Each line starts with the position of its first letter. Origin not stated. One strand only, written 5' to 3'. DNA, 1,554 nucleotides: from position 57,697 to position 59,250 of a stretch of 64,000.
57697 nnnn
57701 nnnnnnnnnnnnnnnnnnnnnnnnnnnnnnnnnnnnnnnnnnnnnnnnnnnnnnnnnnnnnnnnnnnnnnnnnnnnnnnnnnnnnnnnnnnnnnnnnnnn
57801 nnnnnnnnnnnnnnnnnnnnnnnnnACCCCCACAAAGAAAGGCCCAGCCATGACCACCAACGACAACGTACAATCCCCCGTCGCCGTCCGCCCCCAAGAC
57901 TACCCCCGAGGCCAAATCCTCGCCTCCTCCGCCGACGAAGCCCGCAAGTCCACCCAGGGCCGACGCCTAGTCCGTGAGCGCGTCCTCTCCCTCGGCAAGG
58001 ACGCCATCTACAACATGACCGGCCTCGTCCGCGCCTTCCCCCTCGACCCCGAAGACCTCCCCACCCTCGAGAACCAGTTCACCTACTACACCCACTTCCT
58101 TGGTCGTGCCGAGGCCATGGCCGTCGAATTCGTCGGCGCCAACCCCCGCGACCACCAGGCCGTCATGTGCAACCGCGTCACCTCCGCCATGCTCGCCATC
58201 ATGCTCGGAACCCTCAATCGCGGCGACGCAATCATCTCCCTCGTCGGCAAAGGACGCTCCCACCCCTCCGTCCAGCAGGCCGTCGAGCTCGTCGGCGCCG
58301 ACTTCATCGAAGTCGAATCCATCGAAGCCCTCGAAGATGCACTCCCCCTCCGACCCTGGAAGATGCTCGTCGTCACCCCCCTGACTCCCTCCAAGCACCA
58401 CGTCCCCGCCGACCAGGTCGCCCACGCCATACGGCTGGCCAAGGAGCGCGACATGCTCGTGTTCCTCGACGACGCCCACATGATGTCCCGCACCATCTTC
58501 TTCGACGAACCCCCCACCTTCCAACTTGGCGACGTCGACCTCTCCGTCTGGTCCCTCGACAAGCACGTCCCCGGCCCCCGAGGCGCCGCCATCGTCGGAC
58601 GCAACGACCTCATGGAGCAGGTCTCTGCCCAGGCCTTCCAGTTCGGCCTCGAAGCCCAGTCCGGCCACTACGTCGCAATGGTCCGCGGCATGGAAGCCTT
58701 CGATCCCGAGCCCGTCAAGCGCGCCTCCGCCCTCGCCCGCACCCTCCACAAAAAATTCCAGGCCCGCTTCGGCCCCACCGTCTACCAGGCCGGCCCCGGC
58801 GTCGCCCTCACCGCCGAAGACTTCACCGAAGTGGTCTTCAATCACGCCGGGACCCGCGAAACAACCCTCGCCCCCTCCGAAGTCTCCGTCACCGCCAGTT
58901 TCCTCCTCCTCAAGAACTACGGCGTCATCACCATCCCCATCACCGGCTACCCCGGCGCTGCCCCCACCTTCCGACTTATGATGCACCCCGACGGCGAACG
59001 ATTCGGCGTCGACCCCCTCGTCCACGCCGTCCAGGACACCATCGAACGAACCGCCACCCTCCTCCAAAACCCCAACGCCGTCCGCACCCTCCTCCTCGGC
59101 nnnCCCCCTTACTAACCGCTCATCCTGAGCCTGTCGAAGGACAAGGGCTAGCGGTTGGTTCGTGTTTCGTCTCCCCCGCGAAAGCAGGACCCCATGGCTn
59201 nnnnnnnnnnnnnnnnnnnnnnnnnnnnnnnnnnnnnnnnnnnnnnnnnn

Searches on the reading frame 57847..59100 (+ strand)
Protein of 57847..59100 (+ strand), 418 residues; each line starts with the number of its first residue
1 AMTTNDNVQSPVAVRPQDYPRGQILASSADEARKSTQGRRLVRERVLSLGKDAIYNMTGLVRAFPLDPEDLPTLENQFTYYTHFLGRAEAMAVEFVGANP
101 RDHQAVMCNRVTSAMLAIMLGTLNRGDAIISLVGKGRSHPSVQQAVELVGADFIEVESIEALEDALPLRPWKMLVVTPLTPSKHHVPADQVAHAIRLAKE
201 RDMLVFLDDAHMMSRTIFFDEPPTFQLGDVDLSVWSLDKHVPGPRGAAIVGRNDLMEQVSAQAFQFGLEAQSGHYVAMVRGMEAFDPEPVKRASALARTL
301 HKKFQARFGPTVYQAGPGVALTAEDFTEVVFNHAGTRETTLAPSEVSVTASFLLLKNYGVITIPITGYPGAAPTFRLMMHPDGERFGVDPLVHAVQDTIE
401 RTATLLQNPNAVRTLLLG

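Call 63: search_protein_families(library=pfam, proteins=[window:57847-59100:+], max_evalue=0.01)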
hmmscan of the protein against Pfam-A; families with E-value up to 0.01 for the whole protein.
window:57847-59100:+ (418 aa): 3 families
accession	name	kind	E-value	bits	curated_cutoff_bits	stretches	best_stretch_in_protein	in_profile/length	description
PF22583.2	UPF0425_C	-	4.3e-09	36.5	27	1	329-377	12-59/70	UPF0425 C-terminal domain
PF00155.27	Aminotran_1_2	-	1e-05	25.4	19.7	1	94-385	53-351/361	Aminotransferase class I and II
PF01212.27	Beta_elim_lyase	-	0.0032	17.3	27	1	185-273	145-234/288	Beta-eliminating lyase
